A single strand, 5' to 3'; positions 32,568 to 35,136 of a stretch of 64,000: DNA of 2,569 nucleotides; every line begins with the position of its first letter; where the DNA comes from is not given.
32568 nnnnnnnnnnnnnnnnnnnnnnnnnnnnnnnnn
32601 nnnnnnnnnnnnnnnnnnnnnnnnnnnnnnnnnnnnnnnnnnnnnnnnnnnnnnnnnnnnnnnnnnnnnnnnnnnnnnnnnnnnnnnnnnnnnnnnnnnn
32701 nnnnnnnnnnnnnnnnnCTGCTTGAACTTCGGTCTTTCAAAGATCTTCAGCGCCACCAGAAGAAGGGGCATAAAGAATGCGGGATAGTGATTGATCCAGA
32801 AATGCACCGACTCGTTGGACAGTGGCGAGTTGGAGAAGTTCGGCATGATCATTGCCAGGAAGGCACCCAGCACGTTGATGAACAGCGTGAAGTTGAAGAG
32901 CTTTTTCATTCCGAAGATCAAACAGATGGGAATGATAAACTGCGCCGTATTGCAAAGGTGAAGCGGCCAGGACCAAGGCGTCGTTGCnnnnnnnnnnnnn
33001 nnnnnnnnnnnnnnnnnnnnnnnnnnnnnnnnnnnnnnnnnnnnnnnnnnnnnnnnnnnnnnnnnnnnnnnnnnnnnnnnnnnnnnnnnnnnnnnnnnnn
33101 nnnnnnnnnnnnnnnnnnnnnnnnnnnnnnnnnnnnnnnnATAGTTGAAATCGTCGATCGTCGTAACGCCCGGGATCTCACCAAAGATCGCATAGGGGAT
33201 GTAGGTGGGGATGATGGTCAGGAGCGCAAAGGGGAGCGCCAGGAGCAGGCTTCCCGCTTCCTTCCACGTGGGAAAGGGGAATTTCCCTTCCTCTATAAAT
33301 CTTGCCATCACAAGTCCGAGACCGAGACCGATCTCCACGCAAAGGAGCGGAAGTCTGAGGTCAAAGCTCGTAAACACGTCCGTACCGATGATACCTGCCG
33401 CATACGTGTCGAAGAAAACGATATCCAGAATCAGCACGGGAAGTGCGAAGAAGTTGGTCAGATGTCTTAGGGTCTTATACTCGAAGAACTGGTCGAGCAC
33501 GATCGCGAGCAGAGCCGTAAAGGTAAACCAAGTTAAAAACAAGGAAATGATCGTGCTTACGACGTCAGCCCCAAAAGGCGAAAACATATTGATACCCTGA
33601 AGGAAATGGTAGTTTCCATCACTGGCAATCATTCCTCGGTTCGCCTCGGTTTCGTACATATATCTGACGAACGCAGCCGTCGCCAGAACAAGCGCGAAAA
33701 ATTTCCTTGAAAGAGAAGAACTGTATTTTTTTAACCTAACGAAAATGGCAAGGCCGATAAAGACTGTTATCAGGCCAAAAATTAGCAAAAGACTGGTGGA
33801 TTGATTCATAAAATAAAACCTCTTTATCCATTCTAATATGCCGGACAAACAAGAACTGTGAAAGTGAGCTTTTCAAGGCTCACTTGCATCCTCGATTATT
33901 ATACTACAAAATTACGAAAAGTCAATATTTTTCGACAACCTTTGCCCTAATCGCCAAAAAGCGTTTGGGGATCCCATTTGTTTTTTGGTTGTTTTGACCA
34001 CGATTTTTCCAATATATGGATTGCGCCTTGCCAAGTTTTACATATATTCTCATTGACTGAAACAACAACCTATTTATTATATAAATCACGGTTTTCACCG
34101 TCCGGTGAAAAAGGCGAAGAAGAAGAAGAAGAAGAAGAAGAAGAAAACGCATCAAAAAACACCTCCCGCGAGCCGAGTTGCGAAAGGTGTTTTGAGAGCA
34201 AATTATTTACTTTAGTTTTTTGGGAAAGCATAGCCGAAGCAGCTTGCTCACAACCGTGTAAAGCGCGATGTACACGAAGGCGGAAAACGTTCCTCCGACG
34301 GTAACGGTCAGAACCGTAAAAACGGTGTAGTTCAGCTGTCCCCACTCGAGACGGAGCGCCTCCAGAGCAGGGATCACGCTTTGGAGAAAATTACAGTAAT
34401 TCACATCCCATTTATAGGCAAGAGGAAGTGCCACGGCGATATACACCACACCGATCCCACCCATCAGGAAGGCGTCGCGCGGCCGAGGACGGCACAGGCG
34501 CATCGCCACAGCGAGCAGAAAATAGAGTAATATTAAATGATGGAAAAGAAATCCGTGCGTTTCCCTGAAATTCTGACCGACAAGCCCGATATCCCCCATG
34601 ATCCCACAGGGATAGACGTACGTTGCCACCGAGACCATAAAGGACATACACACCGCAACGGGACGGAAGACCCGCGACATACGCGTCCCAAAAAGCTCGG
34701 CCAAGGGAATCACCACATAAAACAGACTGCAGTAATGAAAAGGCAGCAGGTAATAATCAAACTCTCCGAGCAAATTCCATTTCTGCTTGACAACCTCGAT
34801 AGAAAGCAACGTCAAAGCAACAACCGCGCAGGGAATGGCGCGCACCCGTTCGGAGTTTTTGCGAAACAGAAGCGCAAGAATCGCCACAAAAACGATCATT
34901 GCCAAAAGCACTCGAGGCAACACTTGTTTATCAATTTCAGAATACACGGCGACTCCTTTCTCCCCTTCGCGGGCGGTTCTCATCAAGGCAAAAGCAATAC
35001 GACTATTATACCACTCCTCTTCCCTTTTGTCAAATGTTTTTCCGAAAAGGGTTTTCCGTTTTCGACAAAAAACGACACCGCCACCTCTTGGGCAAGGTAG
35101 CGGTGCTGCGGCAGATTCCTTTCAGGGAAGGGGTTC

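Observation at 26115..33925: Operon built around a YwaF/TMEM164-like polytopic domain fused to an ABC ATPase, with a partner permease, a Big_2 anchor protein and a 1066-aa Ig-repeat lipoprotein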

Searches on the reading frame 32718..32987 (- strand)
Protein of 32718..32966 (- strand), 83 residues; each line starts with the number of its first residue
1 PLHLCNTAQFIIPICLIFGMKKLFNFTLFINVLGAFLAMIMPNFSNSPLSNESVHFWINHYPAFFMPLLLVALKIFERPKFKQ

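Call 90: search_protein_families(library=pfam, proteins=[window:32718-32966:-, window:32718-32987:-], max_evalue=10)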
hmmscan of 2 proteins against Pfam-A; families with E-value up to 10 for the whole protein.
seq(83 aa): 2 families
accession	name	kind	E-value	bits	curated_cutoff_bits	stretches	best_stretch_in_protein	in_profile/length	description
PF14808.11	TMEM164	-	1.1e-16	61.5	25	1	1-75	72-146/217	TMEM164 family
PF15910.11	V-set_2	-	0.03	15.1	28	1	34-83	50-99/112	ICOS V-set domain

seq(90 aa): 2 families
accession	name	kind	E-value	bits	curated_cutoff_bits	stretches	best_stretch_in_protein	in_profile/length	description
PF14808.11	TMEM164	-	1.5e-17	64.3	25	1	5-82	69-146/217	TMEM164 family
PF15910.11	V-set_2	-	0.038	14.7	28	1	41-90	50-99/112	ICOS V-set domain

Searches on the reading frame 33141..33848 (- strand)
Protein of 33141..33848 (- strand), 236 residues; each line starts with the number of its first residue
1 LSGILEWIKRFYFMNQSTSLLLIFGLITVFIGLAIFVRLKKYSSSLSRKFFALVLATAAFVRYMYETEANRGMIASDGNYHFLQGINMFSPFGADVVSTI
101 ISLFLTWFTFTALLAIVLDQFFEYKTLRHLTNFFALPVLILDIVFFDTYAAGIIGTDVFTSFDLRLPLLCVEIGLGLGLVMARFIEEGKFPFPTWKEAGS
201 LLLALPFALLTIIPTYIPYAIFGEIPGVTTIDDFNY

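Call 39: search_protein_families(library=pfam, proteins=[window:33141-33848:-], max_evalue=1)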
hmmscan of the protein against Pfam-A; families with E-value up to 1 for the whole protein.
window:33141-33848:- (236 aa): 1 family
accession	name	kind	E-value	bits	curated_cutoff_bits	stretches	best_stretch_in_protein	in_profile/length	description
PF06195.18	DUF996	-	0.12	13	31.3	1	22-131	2-102/138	Protein of unknown function (DUF996)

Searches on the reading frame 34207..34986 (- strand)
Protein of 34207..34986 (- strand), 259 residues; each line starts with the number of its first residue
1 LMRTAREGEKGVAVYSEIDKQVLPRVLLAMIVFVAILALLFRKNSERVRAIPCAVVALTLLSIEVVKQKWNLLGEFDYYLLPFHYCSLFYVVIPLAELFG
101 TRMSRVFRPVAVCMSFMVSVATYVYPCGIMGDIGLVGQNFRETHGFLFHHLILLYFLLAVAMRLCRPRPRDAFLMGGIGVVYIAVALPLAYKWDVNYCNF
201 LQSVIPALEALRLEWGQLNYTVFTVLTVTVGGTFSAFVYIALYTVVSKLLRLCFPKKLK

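Call 3: search_protein_families(library=pfam, proteins=[window:34207-34986:-], max_evalue=0.1)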
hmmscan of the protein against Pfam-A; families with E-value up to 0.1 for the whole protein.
window:34207-34986:- (259 aa): 1 family
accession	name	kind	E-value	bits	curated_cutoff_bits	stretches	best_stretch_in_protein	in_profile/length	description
PF14808.11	TMEM164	-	4.1e-12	46.5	25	1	27-215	10-197/217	TMEM164 family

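Call 4: search_protein_families(library=ncbifam, proteins=[window:34207-34986:-], max_evalue=0.1)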
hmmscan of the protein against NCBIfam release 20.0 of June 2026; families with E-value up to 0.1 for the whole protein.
window:34207-34986:- (259 aa): 0 families

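Call 14: search_solved_structures(query=window:34207-34986:-, max_evalue=10, show_alignments=2)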
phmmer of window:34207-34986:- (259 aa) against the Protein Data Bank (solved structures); distinct sequences matched with E-value up to 10: 0.

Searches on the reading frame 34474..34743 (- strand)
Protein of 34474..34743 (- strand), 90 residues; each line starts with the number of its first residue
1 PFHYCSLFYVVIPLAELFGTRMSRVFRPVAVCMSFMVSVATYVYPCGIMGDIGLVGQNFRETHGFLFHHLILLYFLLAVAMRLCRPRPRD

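Call 90: search_protein_families(library=pfam, proteins=[window:34474-34743:-], max_evalue=10)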
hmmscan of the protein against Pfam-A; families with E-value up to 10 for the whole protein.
seq(90 aa): 1 family
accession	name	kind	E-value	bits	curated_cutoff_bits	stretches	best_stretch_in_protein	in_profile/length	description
PF14808.11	TMEM164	-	0.00033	20.7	25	1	1-90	72-153/217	TMEM164 family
